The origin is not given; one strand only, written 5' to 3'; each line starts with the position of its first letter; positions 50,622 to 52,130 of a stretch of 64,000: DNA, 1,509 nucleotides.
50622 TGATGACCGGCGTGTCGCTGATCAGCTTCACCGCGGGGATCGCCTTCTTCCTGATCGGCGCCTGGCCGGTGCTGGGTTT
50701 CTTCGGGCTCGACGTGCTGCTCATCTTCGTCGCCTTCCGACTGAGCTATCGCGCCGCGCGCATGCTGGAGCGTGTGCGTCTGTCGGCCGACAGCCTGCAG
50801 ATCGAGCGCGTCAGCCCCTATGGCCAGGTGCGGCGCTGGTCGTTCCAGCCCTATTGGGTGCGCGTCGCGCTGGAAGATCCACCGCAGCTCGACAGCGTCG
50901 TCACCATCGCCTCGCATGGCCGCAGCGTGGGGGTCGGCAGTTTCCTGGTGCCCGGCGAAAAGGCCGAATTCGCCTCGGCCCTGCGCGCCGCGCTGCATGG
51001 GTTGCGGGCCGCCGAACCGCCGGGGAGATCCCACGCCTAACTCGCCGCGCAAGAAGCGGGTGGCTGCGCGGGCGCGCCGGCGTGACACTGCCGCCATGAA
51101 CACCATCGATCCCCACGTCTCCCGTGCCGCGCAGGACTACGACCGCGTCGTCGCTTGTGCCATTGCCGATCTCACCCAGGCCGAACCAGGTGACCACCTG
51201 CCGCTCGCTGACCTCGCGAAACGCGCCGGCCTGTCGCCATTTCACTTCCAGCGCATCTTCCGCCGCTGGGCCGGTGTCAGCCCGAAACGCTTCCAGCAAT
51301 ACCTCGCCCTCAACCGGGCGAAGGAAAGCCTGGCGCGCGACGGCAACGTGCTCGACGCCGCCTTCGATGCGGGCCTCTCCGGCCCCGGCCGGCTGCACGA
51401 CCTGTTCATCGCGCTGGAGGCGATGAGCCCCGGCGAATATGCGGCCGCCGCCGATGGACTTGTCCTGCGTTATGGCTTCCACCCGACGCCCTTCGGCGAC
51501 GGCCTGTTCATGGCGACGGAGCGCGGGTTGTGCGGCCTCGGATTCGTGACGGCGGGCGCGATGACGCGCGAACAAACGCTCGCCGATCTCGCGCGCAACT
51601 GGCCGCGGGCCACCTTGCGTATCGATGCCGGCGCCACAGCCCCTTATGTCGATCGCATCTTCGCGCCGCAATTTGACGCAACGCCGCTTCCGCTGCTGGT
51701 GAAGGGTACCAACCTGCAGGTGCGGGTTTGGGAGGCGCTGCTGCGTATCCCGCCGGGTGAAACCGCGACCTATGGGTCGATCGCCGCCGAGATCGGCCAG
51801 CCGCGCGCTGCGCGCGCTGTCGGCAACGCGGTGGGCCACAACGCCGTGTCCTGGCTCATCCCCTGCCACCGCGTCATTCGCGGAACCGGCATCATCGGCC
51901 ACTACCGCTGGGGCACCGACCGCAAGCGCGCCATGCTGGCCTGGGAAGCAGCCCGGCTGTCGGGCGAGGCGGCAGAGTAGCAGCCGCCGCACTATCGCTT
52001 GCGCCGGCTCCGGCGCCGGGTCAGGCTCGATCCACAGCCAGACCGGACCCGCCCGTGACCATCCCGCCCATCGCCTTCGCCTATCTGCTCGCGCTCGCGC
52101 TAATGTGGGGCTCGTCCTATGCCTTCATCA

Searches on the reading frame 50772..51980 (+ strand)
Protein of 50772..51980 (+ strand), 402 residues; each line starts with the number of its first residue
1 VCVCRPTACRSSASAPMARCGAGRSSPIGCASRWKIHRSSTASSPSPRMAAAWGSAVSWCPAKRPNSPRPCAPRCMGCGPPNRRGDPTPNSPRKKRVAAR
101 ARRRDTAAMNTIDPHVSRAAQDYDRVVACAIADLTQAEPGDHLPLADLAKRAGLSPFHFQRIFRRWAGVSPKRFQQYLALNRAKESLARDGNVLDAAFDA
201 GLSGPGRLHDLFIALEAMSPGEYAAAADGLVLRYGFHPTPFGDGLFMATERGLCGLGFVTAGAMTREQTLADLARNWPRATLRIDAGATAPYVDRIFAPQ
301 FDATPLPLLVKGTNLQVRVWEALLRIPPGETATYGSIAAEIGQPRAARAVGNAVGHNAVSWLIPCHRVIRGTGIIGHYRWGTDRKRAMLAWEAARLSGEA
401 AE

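Call 72: search_protein_families(library=pfam, proteins=[window:50772-51980:+], max_evalue=0.00001)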
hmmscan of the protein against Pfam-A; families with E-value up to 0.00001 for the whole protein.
window:50772-51980:+ (402 aa): 3 families
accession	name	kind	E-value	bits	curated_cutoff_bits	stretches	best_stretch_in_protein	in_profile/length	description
PF01035.26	DNA_binding_1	-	5.8e-32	109.8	27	1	315-393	2-80/81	6-O-methylguanine DNA methyltransferase, DNA binding domain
PF12833.13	HTH_18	-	2e-16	60.5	33.6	1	148-224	1-78/80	Helix-turn-helix domain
PF00165.29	HTH_AraC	-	2.9e-08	34.1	26.6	1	143-176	9-42/42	Bacterial regulatory helix-turn-helix proteins, AraC family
